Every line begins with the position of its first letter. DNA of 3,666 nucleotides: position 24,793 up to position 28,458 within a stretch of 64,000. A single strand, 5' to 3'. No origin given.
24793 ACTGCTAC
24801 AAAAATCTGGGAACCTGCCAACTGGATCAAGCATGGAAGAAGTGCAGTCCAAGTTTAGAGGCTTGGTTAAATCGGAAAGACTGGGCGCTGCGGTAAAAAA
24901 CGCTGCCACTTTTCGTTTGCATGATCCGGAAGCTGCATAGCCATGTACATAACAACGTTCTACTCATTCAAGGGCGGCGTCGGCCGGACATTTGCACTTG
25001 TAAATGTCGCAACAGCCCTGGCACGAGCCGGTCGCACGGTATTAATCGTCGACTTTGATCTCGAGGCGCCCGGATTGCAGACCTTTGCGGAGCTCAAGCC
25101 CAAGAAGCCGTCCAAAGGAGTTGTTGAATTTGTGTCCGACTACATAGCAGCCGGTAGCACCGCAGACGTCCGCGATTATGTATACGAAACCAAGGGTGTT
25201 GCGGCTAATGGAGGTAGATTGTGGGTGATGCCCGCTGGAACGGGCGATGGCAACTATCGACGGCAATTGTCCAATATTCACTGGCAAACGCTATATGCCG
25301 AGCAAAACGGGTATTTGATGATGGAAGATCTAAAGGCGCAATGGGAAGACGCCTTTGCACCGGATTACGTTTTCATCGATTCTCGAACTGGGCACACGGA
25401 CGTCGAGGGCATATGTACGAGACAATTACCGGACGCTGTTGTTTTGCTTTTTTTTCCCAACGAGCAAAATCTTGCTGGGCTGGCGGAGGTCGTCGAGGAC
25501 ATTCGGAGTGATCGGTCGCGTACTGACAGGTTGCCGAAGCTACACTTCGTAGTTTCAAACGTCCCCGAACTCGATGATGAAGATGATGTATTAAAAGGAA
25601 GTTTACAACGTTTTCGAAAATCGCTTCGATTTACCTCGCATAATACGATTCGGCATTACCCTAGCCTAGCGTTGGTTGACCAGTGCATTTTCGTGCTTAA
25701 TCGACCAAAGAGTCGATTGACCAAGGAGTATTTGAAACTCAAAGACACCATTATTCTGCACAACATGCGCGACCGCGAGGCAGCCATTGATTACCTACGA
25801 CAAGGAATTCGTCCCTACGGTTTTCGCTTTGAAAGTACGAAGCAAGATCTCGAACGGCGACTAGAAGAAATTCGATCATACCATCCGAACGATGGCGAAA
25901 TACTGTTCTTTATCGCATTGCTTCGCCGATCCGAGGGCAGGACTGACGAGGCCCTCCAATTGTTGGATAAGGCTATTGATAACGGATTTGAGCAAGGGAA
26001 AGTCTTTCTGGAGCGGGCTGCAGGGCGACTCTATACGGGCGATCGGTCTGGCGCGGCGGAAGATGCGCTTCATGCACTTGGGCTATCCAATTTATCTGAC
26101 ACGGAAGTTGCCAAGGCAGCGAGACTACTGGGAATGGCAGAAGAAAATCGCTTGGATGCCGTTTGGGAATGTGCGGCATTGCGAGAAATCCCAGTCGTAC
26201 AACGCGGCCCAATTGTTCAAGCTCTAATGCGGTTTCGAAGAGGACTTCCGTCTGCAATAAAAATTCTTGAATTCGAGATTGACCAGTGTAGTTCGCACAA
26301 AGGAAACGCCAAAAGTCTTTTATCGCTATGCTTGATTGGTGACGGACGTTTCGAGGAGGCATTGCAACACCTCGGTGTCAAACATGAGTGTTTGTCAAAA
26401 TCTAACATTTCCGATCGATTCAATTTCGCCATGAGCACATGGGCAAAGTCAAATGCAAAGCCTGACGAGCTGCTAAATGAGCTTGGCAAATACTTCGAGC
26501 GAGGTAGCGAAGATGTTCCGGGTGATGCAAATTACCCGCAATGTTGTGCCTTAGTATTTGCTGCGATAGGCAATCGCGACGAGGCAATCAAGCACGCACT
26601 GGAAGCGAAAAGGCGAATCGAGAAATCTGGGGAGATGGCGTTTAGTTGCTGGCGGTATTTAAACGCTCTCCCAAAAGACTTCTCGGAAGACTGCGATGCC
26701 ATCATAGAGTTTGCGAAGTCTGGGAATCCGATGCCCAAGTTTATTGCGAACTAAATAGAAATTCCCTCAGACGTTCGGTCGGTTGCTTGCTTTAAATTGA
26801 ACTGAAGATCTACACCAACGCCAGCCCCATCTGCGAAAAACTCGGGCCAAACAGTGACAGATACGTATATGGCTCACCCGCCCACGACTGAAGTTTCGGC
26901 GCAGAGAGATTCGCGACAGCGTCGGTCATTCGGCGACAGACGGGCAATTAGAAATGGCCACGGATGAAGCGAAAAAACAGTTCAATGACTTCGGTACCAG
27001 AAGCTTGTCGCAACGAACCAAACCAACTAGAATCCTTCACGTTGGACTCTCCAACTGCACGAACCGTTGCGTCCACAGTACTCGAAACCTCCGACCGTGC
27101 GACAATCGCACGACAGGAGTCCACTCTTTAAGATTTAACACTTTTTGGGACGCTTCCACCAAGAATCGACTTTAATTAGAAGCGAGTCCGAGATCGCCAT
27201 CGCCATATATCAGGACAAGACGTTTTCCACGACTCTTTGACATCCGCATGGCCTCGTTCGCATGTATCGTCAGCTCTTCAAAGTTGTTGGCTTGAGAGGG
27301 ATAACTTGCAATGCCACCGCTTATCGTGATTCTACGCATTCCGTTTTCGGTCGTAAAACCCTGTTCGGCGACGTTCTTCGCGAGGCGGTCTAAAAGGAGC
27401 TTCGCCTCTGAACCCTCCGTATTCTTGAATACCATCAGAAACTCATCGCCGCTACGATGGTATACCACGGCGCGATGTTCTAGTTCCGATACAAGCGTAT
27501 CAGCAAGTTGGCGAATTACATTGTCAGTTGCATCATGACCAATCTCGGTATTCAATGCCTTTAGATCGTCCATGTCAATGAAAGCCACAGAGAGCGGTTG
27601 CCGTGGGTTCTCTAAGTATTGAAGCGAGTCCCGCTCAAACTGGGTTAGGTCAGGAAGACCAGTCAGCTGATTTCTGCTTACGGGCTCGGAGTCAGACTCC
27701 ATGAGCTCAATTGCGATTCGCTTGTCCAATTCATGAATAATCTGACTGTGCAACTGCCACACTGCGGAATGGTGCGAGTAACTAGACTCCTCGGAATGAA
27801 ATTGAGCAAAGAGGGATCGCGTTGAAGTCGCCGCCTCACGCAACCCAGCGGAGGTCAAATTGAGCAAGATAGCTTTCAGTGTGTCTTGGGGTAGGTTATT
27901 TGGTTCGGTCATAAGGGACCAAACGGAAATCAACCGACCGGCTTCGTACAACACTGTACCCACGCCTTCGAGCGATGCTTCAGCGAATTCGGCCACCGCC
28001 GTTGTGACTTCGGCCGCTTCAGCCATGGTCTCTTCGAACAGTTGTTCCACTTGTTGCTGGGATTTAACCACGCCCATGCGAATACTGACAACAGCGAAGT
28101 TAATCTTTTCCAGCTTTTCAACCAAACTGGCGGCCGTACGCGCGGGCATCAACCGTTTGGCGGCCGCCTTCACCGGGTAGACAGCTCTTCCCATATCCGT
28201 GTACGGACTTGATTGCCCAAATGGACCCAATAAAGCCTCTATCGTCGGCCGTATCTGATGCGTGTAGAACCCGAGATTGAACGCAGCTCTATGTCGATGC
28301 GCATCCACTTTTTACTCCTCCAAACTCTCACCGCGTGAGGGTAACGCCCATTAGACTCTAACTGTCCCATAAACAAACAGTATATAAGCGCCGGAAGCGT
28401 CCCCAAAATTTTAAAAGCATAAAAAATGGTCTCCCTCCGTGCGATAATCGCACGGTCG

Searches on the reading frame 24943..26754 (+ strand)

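Call 7: search_protein_families(library=pfam, proteins=[window:24943-26754:+], max_evalue=0.001)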
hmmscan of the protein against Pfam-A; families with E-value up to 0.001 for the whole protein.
window:24943-26754:+ (603 aa): 10 families
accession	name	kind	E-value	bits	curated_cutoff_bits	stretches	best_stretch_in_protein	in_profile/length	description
PF01656.29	CbiA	-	6.2e-09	36.3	25.4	1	6-220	3-95/125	CobQ/CobB/MinD/ParA nucleotide binding domain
PF13614.12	AAA_31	-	1.9e-07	31.6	27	1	3-63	3-62/177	AAA domain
PF10609.15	ParA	-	4.8e-06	26.6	27.1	1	6-57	8-59/246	NUBPL iron-transfer P-loop NTPase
PF07719.23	TPR_2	-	6.5e-05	23.2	27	0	319-345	2-28/34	Tetratricopeptide repeat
PF13176.12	TPR_7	-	6.5e-05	23.2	27.9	0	321-346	2-29/36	Tetratricopeptide repeat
PF14559.12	TPR_19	-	0.00012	22.8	25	0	306-345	13-52/68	Tetratricopeptide repeat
PF07015.17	VirC1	-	0.00026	20.9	24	1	1-43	1-43/231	VirC1 protein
PF13181.12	TPR_8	-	0.00032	21.1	25.7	0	319-346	2-29/34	Tetratricopeptide repeat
PF20308.4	TPR-S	-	0.00038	21.4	27.6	0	306-347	8-47/102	Tetratricopeptide Repeats-Sensor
PF13424.12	TPR_12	-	0.00096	19.7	30.1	0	306-346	33-73/77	Tetratricopeptide repeat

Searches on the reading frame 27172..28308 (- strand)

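Call 7: search_protein_families(library=pfam, proteins=[window:27172-28308:-], max_evalue=0.001)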
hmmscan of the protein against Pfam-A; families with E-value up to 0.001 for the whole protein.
window:27172-28308:- (378 aa): 1 family
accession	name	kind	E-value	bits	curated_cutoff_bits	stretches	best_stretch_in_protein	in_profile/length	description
PF00990.26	GGDEF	-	9.2e-26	91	23.8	1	214-362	5-159/161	Diguanylate cyclase, GGDEF domain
